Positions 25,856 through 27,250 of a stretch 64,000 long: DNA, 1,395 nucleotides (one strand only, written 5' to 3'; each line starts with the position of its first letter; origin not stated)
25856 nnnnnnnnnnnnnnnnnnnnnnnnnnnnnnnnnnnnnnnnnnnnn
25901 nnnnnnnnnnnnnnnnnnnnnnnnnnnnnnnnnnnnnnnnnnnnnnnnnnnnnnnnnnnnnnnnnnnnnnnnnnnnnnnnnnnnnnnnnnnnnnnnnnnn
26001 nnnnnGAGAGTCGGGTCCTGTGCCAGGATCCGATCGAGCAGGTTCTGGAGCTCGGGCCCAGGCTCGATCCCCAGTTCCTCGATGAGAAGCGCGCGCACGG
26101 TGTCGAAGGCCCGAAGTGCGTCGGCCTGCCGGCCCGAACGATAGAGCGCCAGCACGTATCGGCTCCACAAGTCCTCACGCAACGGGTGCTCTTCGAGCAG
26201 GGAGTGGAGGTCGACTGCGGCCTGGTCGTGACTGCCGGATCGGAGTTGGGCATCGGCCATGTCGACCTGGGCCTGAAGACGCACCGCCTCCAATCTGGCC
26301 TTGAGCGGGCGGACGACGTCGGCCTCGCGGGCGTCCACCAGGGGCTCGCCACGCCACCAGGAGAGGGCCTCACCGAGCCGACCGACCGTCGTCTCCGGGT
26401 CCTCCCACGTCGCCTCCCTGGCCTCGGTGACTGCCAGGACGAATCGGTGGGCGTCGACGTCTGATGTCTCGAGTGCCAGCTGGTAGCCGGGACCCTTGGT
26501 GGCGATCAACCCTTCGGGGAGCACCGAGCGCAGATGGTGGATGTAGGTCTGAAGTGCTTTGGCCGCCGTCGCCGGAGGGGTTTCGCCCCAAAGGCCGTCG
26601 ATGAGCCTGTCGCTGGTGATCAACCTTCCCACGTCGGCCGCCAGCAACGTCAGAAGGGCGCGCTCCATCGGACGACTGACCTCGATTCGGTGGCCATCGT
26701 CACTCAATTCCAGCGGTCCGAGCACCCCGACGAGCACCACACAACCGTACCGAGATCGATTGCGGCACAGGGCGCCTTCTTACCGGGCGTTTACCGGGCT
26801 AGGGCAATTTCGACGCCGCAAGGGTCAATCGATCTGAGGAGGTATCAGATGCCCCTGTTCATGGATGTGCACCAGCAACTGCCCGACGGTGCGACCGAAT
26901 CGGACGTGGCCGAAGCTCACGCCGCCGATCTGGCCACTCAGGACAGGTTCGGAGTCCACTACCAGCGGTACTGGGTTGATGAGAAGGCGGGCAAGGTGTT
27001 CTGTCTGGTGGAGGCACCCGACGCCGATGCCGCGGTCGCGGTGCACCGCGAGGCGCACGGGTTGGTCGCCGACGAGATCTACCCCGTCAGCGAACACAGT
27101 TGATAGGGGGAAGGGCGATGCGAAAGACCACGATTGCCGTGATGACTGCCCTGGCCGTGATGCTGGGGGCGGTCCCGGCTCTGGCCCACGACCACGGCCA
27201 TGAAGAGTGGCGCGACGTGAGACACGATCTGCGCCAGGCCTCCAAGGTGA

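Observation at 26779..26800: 11-bp-phased direct repeat (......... x2) between the SARP-type regulator and DUF4242 genes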

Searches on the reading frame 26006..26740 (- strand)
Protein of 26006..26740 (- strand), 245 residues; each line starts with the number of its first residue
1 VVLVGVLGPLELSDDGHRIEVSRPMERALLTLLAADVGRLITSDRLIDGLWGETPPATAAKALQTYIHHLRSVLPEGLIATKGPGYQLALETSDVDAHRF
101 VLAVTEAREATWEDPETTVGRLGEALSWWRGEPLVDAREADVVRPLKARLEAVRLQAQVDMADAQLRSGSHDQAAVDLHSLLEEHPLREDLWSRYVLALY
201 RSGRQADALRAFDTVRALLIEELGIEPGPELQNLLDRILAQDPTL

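Call 36: find_related_loci(query=A2, collection=metagenome_contigs, flank=1500)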
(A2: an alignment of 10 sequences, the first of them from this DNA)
Query A2 (245 aa) in metagenome_contigs; peptide patterns used: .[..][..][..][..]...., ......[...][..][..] (x = any residue, [..] = any of these).
221 stretches matched a pattern; 32 encode a relative of the query (tblastn E <= 1e-3); 32 distinct loci.
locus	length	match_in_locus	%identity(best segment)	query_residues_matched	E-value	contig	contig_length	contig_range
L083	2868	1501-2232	63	2-245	2e-99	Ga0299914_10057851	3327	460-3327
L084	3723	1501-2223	57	4-245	5e-75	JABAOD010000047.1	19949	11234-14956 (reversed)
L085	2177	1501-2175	57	4-229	1e-73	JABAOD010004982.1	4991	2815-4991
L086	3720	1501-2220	51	4-245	3e-72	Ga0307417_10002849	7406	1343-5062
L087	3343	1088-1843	40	2-245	2e-47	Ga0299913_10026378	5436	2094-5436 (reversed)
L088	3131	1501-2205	41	6-245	7e-46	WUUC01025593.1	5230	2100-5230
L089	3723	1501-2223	42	2-245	5e-45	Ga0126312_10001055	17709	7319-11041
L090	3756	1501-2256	42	4-245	3e-41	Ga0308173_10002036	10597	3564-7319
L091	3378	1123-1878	41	4-245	5e-41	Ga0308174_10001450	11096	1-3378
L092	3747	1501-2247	37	6-245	2e-40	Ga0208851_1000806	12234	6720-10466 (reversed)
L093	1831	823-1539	36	6-239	9e-34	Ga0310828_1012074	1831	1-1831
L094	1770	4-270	53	157-245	2e-21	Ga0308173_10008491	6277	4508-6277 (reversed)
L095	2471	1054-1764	31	2-238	8e-13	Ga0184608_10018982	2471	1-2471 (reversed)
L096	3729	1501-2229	31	2-244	9e-13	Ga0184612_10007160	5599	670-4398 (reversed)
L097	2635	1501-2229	31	2-244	2e-12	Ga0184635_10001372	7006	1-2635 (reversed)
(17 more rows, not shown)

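Call 41: search_solved_structures(query=window:26006-26740:-, show_alignments=2, max_evalue=0.00001)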
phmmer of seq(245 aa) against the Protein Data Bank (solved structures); distinct sequences matched with E-value up to 0.00001: 4.
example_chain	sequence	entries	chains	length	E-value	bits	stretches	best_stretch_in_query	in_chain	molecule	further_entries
2fez_A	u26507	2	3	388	1.2e-38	136.5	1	5-243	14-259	Probable regulatory protein embR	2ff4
8hvr_I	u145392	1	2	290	5.6e-37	131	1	4-245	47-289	Regulatory protein AfsR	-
8k60_I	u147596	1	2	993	1.5e-35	126.4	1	4-245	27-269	Regulatory protein AfsR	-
8jke_I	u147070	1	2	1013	1.5e-35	126.4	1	4-245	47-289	Regulatory protein AfsR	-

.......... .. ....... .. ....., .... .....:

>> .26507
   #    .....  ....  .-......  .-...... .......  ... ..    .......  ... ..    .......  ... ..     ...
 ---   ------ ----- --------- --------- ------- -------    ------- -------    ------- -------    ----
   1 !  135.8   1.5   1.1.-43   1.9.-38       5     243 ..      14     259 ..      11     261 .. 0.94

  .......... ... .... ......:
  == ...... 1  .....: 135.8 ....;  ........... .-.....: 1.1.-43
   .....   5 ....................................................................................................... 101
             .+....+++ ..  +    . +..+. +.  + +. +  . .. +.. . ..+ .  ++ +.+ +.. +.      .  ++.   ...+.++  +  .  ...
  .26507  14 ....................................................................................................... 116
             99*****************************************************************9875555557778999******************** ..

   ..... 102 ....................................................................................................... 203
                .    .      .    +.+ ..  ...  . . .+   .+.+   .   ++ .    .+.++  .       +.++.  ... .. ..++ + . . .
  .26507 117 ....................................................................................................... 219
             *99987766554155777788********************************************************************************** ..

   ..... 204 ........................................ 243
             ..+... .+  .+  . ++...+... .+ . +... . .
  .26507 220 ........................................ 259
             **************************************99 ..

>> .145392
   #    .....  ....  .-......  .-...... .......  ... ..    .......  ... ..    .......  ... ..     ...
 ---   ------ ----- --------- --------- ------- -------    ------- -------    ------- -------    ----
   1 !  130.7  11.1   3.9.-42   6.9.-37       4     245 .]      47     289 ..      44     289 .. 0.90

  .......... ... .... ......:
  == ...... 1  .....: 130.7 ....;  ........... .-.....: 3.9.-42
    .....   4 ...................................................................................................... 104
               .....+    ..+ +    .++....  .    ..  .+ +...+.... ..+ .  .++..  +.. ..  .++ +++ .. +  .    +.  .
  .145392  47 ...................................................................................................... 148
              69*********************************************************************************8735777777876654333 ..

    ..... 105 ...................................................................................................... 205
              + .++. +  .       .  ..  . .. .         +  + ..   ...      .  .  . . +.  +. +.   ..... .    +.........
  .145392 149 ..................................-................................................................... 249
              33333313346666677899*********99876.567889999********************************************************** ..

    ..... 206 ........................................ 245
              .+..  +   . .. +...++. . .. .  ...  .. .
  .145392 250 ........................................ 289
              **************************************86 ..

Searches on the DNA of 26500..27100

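Call 45: search_rna_families(source=window, start=26500, end=27100, threshold=evalue, max_evalue=1)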
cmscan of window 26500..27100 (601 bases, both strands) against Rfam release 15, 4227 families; matches with E-value up to 1: 0.
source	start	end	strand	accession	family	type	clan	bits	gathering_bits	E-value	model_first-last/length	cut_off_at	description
